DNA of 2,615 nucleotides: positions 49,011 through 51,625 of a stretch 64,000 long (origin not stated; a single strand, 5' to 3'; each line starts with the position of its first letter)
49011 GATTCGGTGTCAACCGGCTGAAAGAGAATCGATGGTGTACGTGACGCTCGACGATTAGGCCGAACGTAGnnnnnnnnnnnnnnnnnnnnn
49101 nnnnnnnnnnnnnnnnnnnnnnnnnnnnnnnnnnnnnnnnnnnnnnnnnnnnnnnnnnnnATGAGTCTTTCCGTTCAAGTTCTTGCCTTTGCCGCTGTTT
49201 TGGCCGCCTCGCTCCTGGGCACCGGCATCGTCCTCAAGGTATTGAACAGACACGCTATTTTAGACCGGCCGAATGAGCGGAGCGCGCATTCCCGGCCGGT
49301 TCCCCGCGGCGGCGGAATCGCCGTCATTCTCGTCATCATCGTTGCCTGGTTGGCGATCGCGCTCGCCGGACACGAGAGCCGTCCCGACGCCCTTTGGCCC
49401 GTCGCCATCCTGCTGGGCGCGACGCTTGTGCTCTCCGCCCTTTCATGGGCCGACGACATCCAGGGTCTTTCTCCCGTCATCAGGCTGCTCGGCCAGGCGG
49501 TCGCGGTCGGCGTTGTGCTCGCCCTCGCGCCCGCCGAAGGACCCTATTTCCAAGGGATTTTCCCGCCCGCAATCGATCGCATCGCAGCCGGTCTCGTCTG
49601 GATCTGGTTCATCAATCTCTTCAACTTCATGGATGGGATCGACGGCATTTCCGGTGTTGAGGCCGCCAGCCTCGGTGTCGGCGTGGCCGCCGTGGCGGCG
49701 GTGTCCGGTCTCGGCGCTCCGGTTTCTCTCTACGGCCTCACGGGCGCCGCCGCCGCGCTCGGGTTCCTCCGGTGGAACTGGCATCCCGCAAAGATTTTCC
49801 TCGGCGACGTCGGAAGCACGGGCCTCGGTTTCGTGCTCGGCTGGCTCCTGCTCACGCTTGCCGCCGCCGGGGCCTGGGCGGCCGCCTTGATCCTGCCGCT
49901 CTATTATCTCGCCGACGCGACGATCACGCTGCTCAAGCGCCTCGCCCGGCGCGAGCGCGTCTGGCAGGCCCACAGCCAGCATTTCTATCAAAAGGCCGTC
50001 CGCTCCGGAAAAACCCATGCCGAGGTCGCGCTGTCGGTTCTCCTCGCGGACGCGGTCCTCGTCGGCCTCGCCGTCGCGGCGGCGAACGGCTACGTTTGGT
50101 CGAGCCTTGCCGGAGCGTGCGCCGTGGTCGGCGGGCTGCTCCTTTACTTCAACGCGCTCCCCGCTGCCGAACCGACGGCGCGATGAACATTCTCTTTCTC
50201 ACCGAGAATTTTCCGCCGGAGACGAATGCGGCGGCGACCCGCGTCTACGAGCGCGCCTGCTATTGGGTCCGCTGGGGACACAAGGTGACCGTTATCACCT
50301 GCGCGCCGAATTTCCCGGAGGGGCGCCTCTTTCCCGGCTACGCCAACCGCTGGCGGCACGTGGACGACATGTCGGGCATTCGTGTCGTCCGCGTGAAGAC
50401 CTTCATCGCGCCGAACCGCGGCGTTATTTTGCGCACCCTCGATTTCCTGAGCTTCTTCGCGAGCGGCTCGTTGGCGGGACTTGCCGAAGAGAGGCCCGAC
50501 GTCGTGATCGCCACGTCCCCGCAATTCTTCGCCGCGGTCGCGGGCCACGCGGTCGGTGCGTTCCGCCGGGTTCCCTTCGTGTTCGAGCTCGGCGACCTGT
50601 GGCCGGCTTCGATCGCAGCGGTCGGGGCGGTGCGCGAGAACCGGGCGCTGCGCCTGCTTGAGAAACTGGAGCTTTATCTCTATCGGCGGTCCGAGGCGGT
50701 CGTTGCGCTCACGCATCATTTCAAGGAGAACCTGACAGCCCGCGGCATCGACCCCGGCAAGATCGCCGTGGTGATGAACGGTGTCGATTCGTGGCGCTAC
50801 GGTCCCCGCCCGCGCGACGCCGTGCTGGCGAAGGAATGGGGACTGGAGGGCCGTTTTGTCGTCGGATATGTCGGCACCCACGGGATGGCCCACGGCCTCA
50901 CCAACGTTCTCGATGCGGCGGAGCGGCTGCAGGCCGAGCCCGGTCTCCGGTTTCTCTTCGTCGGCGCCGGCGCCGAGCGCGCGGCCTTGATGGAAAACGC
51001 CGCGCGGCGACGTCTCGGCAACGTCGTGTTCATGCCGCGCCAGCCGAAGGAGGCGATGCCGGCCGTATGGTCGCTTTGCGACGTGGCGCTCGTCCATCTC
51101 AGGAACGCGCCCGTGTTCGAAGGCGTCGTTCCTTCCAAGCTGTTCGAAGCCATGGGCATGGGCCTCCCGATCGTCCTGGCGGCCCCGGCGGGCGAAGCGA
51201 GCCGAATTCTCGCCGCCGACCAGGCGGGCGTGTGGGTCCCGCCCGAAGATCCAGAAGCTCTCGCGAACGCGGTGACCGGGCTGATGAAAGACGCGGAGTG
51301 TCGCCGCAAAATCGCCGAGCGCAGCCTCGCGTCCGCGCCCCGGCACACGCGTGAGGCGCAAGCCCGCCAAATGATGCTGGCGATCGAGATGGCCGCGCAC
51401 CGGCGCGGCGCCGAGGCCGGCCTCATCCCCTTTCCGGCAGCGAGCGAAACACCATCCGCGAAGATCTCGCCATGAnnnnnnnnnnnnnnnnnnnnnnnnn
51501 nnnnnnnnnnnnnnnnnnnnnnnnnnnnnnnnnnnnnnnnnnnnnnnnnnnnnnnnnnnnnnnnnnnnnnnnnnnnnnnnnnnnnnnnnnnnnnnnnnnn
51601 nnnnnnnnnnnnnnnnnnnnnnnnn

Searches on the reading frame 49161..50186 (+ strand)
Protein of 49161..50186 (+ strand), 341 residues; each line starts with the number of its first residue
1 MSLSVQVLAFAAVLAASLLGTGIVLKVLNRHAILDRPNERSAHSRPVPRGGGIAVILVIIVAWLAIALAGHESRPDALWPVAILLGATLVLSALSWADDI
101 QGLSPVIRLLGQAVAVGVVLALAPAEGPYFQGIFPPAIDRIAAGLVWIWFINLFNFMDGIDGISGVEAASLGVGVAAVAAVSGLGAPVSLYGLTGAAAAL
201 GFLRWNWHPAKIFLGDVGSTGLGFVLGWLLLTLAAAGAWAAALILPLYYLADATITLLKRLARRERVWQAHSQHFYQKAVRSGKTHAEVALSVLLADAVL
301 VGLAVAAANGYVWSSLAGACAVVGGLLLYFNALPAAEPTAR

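Call 8: search_protein_families(library=pfam, proteins=[window:49161-50186:+])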
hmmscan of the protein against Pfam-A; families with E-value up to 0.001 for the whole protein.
window:49161-50186:+ (341 aa): 1 family
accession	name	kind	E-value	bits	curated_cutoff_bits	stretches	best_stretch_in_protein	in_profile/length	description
PF00953.26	Glycos_transf_4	-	4.1e-30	105.3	27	1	82-233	2-159/160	Glycosyl transferase family 4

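Call 12: find_encoding_contigs(protein=window:49161-50186:+, flank=6000, max_places=10)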
Protein window:49161-50186:+ (341 aa): 3 contigs read that carry it; 2 places shown.
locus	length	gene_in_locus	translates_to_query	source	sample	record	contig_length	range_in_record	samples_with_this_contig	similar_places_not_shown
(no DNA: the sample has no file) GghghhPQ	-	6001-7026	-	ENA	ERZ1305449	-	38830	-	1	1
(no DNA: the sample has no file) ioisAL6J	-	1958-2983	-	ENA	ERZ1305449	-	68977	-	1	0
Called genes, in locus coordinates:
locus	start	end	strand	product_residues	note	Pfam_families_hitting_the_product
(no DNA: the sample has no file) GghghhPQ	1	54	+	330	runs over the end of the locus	PF00106:adh_short, PF01073:3Beta_HSD, PF01370:Epimerase, PF02719:Polysacc_synt_2, PF04321:RmlD_sub_bind, PF05368:NmrA, PF13460:NAD_binding_10, PF16363:GDP_Man_Dehyd, +2 more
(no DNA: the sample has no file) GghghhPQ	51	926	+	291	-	PF13489:Methyltransf_23, PF01209:Ubie_methyltran (weak), PF13847:Methyltransf_31, PF08241:Methyltransf_11, PF08242:Methyltransf_12, PF13649:Methyltransf_25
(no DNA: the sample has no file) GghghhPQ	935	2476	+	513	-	-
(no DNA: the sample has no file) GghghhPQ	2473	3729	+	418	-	PF08421:Methyltransf_13, PF13489:Methyltransf_23, PF08242:Methyltransf_12 (weak), PF08484:Methyltransf_14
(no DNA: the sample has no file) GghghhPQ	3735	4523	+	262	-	PF00535:Glycos_transf_2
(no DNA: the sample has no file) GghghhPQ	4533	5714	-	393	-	PF03721:UDPG_MGDP_dh_N, PF00984:UDPG_MGDP_dh, PF03720:UDPG_MGDP_dh_C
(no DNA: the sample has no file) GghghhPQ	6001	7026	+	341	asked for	PF00953:Glycos_transf_4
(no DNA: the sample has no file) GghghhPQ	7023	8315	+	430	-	PF13439:Glyco_transf_4, PF13579:Glyco_trans_4_4, PF00534:Glycos_transf_1, PF13692:Glyco_trans_1_4, PF13524:Glyco_trans_1_2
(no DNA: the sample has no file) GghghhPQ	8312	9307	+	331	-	PF01073:3Beta_HSD, PF01370:Epimerase, PF04321:RmlD_sub_bind, PF05368:NmrA (faint), PF13460:NAD_binding_10, PF07993:NAD_binding_4, PF16363:GDP_Man_Dehyd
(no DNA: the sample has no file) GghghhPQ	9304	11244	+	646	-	PF13727:CoA_binding_3 (weak), PF01073:3Beta_HSD (weak), PF01370:Epimerase, PF02719:Polysacc_synt_2, PF04321:RmlD_sub_bind, PF16363:GDP_Man_Dehyd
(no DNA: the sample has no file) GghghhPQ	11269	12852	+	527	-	PF02142:MGS, PF01808:AICARFT_IMPCHas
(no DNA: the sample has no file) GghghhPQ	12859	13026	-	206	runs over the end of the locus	PF13580:SIS_2, PF01380:SIS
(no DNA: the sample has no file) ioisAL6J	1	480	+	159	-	?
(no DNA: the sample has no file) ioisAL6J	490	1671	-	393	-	PF03721:UDPG_MGDP_dh_N, PF00984:UDPG_MGDP_dh, PF03720:UDPG_MGDP_dh_C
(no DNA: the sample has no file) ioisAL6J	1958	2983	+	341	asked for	PF00953:Glycos_transf_4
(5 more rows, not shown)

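Call 13: find_related_loci(query=window:49161-50186:+, collection=genome_contigs, flank=5000)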
Query window:49161-50186:+ (341 aa) in genome_contigs; peptide patterns used: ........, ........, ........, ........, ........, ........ (x = any residue, [..] = any of these).
600 stretches matched a pattern (row limit reached: there are more); 575 encode a relative of the query (tblastn E <= 1e-3); the best 80 are kept; 80 distinct loci.
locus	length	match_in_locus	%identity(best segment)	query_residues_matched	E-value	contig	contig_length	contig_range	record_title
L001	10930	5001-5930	59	17-331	7e-105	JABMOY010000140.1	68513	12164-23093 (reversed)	MAG: Rhodospirillales bacterium isolate bin.246 k141_4418012, whole genome shotgun sequence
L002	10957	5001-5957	53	9-334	2e-88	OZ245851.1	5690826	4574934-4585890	MAG: Alphaproteobacteria bacterium isolate f9579e00-a57b-4436-9f3a-59dce60a56f0 genome assembly, chromosome: 1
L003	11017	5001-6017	54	1-341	2e-94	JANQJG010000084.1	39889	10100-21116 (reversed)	MAG: Rhodospirillales bacterium isolate PL25a_bin.107 k99_2896736, whole genome shotgun sequence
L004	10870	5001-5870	54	9-304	5e-88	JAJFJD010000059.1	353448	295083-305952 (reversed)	MAG: Alphaproteobacteria bacterium isolate OFTM110 OFTM110_58, whole genome shotgun sequence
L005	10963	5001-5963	48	12-331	8e-88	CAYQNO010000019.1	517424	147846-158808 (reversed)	MAG TPA_asm: uncultured Flavobacteriales bacterium isolate SRP092796_co2_743 genome assembly, contig: k141_5321322, whol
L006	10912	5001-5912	53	13-320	4e-86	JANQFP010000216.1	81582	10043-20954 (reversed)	MAG: Rhodospirillales bacterium isolate PL23a_bin.98 k99_1228059, whole genome shotgun sequence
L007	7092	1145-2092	55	12-331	4e-86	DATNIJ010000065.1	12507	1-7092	MAG TPA_asm: Alphaproteobacteria bacterium isolate SMAG_U11370 k141_601378, whole genome shotgun sequence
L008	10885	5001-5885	57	21-318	7e-86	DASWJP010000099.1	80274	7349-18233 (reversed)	MAG TPA_asm: Kiloniellales bacterium isolate SMAG_U2899 k141_80451, whole genome shotgun sequence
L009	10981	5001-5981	51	10-327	9e-85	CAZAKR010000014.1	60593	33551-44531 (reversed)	MAG TPA_asm: uncultured Rhodospirillaceae bacterium isolate SRP200020_co1_310 genome assembly, contig: NODE_620_length_6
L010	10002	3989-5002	54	1-338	7e-85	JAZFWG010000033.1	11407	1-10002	MAG: Alphaproteobacteria bacterium isolate BS3bin.40 BS3bin.40_33, whole genome shotgun sequence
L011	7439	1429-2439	55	1-338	1e-84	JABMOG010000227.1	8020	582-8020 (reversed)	MAG: Rhodospirillales bacterium isolate bin.259 k141_4653543, whole genome shotgun sequence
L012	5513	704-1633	50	8-327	6e-84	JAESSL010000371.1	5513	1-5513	MAG: Alphaproteobacteria bacterium isolate NORP285 MHASMcontig_162313, whole genome shotgun sequence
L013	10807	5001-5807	53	28-289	1e-83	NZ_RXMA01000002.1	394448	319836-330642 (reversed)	Azospirillum griseum strain L-25-5 w-1 Scaffold2, whole genome shotgun sequence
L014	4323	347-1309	49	14-341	5e-84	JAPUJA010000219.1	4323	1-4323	MAG: Proteobacteria bacterium isolate KW1-S11_145 KW1-S11_145_cg219, whole genome shotgun sequence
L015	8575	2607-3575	43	1-331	2e-83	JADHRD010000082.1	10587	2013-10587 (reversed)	MAG: Rhodospirillales bacterium isolate BS30m-G14 BS307-30m-C4817, whole genome shotgun sequence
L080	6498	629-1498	57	1-289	1e-73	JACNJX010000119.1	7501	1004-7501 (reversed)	MAG: Alphaproteobacteria bacterium isolate NIOZ-UU45 NIOZ-UU_NODE_12332_length_7501_cov_8.19917, whole genome shotgun se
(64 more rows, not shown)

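Call 22: search_protein_families(library=pfam, proteins=[L001:3906-4841:+, L001:2848-3909:+, L001:2376-2840:+, L001:1645-2352:+, L001:914-1627:+, L011:402-1334:+, L080:107-523:+])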
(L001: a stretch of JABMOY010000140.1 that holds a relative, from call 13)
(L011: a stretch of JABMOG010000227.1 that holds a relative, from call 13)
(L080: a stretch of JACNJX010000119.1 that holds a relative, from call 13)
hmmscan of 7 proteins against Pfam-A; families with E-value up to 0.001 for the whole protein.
L001:3906-4841:+ (311 aa): 1 family
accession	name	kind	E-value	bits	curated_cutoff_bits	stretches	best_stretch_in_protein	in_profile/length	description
PF01408.29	GFO_IDH_MocA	-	4.1e-17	63.4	24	1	8-124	1-120/120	Oxidoreductase family, NAD-binding Rossmann fold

L001:2848-3909:+ (353 aa): 5 families
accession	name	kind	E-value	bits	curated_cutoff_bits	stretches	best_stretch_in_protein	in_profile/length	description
PF01370.27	Epimerase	-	2.2e-44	152.1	20.9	1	29-273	1-240/240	NAD dependent epimerase/dehydratase family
PF16363.11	GDP_Man_Dehyd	-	2e-30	106.8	27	1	31-340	2-331/332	GDP-mannose 4,6 dehydratase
PF01073.25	3Beta_HSD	-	6.9e-16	58.5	22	1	31-296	2-272/280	3-beta hydroxysteroid dehydrogenase/isomerase family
PF07993.18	NAD_binding_4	-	2.9e-09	36.9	20.1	1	97-216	87-210/258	Male sterility protein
PF02719.21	Polysacc_synt_2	-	5e-05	23.1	20.2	0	96-142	75-121/293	Polysaccharide biosynthesis protein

L001:2376-2840:+ (154 aa): 2 families
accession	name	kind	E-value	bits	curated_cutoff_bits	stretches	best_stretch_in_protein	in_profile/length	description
PF07883.17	Cupin_2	-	2.9e-06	27.3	27.2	1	53-117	6-62/70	Cupin domain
PF14667.12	Polysacc_synt_C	-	0.00029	21.4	28.7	1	31-111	3-85/111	Polysaccharide biosynthesis C-terminal domain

L001:1645-2352:+ (235 aa): 4 families
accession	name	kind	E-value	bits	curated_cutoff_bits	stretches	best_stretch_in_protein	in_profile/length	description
PF00535.33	Glycos_transf_2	-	5.7e-39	134.2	23.3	1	9-171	1-164/168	Glycosyl transferase family 2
PF13641.12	Glyco_tranf_2_3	-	3e-09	37.7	27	1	8-126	3-126/230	Glycosyltransferase like family 2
PF10111.15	Glyco_tranf_2_2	-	5e-07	29.9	27.3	1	9-109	1-104/276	Glycosyltransferase like family 2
PF13704.12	Glyco_tranf_2_4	-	0.0009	20.1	27.5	0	38-96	20-81/98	Glycosyl transferase family 2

L001:914-1627:+ (237 aa): 3 families
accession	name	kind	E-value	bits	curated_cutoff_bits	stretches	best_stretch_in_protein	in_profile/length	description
PF00535.33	Glycos_transf_2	-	6e-39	134.1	23.3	1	7-174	1-167/168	Glycosyl transferase family 2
PF13641.12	Glyco_tranf_2_3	-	4.6e-11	43.6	27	1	6-176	3-176/230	Glycosyltransferase like family 2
PF10111.15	Glyco_tranf_2_2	-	8.1e-08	32.5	27.3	1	7-110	1-105/276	Glycosyltransferase like family 2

L011:402-1334:+ (310 aa): 2 families
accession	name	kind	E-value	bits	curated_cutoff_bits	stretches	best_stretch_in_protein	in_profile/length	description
PF01408.29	GFO_IDH_MocA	-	3e-21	76.8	24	1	11-126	2-120/120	Oxidoreductase family, NAD-binding Rossmann fold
PF22725.1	GFO_IDH_MocA_C3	-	0.00026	21.4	27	1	143-238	12-123/124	GFO/IDH/MocA C-terminal domain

L080:107-523:+ (138 aa): 0 families

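Call 24: find_related_loci(query=window:49161-50186:+, collection=metagenome_contigs, flank=4000)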
Query window:49161-50186:+ (341 aa) in metagenome_contigs; peptide patterns used: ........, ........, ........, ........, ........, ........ (x = any residue, [..] = any of these).
600 stretches matched a pattern (row limit reached: there are more); 590 encode a relative of the query (tblastn E <= 1e-3); the best 80 are kept; 80 distinct loci.
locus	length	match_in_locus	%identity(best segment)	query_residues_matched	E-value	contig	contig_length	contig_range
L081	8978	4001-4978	51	10-339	1e-96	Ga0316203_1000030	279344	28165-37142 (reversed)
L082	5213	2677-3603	53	11-323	1e-95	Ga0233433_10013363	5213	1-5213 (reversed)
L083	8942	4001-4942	57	10-327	1e-95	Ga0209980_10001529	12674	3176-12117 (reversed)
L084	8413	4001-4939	56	16-332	3e-95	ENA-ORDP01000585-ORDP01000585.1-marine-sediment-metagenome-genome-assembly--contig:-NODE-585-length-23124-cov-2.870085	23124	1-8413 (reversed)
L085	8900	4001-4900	57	10-313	1e-94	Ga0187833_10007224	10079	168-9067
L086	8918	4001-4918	57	20-332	7e-93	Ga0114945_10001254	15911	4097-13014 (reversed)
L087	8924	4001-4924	49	17-328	1e-90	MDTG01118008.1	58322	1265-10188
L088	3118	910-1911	55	1-331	1e-91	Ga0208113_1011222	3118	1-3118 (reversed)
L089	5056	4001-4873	51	16-310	2e-90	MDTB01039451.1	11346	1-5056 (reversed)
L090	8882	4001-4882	52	13-310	6e-90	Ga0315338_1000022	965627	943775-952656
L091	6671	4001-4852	58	27-313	2e-89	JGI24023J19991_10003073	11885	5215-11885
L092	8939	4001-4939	54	11-330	9e-89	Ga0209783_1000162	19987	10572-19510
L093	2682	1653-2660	50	4-341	2e-90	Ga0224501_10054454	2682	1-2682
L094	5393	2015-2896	54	1-293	2e-87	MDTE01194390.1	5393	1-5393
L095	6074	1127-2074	55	12-331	3e-86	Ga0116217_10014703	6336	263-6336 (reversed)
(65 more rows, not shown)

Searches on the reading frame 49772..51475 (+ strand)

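Call 8: search_protein_families(library=pfam, proteins=[window:49772-51475:+])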
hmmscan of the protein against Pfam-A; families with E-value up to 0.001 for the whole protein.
window:49772-51475:+ (567 aa): 5 families
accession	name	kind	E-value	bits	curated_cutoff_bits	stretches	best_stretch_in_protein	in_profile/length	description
PF00534.26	Glycos_transf_1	-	4.9e-20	72.2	26.4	1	358-517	11-168/172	Glycosyl transferases group 1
PF13692.12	Glyco_trans_1_4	-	3e-19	70.1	27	1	362-507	2-142/142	Glycosyl transferases group 1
PF13579.12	Glyco_trans_4_4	-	3.8e-18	66.8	29.7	1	154-337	3-158/158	Glycosyl transferase 4-like domain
PF13439.12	Glyco_transf_4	-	1.4e-17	64.7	28.5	1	154-340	4-168/170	Glycosyltransferase Family 4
PF13524.12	Glyco_trans_1_2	-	1.4e-07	32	25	1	381-535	7-143/144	Glycosyl transferase-like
